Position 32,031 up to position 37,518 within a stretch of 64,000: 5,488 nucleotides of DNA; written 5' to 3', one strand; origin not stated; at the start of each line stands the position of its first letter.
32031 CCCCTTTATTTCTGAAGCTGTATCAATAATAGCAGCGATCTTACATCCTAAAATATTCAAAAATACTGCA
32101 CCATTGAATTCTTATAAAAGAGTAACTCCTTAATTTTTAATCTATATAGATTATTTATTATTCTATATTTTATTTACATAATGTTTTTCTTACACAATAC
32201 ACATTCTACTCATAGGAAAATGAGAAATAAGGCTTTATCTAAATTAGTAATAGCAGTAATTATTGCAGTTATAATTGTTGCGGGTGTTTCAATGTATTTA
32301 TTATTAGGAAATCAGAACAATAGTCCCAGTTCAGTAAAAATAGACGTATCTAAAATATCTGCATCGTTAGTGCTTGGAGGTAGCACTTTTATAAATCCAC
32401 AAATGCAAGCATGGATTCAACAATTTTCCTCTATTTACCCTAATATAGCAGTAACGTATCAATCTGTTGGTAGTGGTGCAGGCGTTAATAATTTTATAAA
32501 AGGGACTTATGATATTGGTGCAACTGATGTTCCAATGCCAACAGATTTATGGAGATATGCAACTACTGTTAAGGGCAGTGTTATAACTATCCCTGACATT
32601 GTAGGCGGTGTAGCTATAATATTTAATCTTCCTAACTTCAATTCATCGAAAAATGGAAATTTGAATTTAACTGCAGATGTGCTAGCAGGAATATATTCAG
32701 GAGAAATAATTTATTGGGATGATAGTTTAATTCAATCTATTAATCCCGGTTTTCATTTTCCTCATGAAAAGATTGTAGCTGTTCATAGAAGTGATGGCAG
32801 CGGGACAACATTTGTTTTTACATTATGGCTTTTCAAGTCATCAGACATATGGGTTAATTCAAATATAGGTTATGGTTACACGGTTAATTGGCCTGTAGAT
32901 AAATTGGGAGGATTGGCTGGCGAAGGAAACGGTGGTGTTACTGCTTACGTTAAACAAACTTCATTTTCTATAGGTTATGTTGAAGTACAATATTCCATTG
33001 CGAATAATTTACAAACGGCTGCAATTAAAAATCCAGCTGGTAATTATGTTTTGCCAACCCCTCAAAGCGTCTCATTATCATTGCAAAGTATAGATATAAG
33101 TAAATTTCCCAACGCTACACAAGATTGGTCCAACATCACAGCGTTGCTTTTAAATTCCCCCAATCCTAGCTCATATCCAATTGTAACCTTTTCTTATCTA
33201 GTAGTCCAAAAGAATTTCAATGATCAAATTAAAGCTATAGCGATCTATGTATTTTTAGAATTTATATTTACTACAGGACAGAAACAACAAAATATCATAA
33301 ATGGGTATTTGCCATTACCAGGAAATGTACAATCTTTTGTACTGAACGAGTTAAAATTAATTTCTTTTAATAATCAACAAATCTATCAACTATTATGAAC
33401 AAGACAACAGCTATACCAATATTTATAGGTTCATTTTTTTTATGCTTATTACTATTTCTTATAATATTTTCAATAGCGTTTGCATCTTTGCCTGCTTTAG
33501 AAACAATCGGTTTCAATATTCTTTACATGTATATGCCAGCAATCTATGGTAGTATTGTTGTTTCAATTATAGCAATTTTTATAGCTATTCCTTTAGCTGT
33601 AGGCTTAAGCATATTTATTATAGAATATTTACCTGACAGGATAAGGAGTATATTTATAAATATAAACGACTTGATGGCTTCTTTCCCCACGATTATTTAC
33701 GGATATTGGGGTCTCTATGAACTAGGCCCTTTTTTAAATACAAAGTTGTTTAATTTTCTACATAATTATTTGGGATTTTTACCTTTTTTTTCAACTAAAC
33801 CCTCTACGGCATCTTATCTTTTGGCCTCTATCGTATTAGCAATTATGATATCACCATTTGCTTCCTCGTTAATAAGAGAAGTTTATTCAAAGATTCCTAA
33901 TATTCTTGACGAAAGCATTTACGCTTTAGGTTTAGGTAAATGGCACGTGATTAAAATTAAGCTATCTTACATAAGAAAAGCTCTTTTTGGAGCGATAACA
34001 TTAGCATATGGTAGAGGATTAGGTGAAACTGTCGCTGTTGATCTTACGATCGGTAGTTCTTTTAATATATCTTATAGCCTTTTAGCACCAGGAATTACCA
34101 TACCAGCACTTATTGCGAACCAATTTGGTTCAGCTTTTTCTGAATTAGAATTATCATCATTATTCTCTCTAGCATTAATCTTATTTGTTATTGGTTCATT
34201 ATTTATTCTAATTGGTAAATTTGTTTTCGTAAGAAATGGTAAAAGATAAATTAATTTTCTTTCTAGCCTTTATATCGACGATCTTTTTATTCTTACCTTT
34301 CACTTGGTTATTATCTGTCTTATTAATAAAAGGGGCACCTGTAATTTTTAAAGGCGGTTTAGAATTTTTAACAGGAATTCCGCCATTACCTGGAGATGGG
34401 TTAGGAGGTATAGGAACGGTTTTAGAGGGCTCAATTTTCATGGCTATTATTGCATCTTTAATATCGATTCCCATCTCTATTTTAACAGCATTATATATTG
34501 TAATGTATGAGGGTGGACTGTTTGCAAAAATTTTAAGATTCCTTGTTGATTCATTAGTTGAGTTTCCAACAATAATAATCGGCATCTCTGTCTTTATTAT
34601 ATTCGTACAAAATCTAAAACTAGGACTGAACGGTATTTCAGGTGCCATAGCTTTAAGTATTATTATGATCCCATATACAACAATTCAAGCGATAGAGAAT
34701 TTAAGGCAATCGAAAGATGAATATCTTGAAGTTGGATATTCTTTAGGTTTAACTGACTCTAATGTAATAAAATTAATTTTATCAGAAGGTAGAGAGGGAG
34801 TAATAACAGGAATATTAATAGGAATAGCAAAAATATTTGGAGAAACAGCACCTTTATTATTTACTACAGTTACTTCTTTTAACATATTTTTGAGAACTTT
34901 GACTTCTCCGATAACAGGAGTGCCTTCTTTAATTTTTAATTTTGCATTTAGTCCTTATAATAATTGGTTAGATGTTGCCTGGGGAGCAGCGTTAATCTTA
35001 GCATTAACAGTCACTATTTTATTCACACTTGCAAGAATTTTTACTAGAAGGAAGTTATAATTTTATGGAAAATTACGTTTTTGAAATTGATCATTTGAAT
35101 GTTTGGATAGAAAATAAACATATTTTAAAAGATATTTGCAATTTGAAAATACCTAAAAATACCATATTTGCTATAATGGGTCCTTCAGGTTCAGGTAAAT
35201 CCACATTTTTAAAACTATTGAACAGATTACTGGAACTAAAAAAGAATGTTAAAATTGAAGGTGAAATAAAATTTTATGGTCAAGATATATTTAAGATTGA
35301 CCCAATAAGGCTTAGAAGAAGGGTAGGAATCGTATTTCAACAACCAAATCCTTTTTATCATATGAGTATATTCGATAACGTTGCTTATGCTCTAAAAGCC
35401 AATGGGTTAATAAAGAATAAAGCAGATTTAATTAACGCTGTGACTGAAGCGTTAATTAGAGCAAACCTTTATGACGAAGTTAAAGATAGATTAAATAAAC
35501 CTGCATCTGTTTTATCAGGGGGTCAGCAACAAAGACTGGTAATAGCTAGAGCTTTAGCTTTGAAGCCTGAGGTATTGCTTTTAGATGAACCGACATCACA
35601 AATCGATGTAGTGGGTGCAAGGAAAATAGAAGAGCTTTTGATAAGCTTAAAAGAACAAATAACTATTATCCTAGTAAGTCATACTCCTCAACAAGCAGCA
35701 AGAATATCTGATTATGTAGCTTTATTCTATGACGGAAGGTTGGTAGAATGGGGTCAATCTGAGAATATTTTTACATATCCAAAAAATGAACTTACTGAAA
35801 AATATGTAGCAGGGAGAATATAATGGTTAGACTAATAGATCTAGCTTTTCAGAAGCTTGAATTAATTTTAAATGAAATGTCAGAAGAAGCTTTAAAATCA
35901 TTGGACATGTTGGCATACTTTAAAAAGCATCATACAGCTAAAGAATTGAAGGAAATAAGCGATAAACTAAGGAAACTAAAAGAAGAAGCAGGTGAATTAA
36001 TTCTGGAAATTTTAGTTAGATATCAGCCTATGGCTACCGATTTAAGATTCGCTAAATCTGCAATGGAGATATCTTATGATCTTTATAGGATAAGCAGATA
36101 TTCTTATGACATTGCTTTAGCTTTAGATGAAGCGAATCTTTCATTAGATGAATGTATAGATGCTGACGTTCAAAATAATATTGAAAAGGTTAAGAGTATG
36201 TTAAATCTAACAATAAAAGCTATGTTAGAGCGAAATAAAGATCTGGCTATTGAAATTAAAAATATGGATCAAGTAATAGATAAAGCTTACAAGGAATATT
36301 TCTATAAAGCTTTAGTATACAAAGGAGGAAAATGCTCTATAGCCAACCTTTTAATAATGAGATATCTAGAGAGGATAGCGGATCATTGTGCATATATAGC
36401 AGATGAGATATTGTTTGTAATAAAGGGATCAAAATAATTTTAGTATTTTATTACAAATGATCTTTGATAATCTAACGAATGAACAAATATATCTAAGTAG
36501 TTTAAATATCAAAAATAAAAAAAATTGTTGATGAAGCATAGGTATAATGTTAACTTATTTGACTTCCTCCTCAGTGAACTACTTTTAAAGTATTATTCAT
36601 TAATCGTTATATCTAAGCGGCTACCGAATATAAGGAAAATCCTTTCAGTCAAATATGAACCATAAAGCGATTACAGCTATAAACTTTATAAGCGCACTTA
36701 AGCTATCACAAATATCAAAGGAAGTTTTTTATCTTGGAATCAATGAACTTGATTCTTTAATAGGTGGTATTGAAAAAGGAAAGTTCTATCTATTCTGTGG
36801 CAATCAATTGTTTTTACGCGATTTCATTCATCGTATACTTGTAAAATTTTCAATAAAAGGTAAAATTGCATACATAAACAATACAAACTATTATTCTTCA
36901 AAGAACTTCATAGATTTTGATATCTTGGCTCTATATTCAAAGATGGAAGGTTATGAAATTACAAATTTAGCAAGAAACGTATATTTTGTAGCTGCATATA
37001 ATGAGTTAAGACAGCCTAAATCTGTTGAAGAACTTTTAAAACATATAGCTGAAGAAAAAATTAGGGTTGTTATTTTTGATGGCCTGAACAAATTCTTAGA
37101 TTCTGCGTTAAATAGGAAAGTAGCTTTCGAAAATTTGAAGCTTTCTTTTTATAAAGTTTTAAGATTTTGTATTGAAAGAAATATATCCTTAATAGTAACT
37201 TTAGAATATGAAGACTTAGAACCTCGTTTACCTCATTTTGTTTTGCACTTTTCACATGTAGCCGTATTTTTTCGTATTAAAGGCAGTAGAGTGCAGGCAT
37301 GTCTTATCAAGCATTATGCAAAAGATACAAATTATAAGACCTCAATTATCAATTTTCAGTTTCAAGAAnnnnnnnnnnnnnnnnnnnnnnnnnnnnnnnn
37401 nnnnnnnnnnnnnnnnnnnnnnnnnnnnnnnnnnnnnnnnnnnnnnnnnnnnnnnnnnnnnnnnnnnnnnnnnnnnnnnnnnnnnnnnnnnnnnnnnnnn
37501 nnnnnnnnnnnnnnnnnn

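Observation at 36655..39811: Coupled gene pair: P-loop-less RecA/KaiC-fold protein with coiled-coil tail plus a proofreading-motif-deficient family B DNA polymerase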

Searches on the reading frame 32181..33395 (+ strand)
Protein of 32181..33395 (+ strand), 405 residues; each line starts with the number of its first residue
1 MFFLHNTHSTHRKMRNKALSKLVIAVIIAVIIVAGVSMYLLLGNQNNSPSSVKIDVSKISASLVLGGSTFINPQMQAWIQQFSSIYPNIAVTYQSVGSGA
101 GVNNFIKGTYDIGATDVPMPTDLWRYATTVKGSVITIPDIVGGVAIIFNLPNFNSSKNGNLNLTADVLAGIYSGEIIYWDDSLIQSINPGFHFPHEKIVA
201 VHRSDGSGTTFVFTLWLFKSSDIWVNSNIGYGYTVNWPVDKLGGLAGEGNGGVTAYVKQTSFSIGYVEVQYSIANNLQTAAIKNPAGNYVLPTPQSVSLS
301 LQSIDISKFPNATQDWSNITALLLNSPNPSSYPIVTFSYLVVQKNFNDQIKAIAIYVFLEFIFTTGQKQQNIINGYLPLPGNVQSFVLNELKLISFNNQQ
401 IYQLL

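Call 50: search_protein_families(library=pfam, proteins=[window:32181-33395:+], max_evalue=0.001)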
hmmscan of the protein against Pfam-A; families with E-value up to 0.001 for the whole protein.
window:32181-33395:+ (405 aa): 2 families
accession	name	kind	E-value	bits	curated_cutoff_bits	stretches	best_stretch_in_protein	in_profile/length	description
PF12849.12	PBP_like_2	-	6.1e-35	121.7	27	1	60-363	9-264/267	PBP superfamily domain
PF01547.30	SBP_bac_1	-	5.1e-10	40.3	26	1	74-275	9-203/307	Bacterial extracellular solute-binding protein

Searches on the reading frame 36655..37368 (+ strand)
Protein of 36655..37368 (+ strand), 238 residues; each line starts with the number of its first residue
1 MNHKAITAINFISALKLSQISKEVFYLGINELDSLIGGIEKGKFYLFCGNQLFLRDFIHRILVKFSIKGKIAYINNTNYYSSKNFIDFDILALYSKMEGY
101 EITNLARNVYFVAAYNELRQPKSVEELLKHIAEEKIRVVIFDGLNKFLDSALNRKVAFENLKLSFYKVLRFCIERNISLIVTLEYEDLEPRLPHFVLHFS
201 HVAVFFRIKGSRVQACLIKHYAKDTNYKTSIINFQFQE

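Call 60: search_protein_families(library=ncbifam, proteins=[window:36655-37368:+], max_evalue=0.01)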
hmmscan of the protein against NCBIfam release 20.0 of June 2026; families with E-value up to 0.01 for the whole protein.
window:36655-37368:+ (238 aa): 1 family
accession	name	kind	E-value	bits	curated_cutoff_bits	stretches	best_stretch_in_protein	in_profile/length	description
NF003301.0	PRK04301.1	equivalog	0.0023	17.1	259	1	9-145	64-207/316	DNA repair and recombination protein RadA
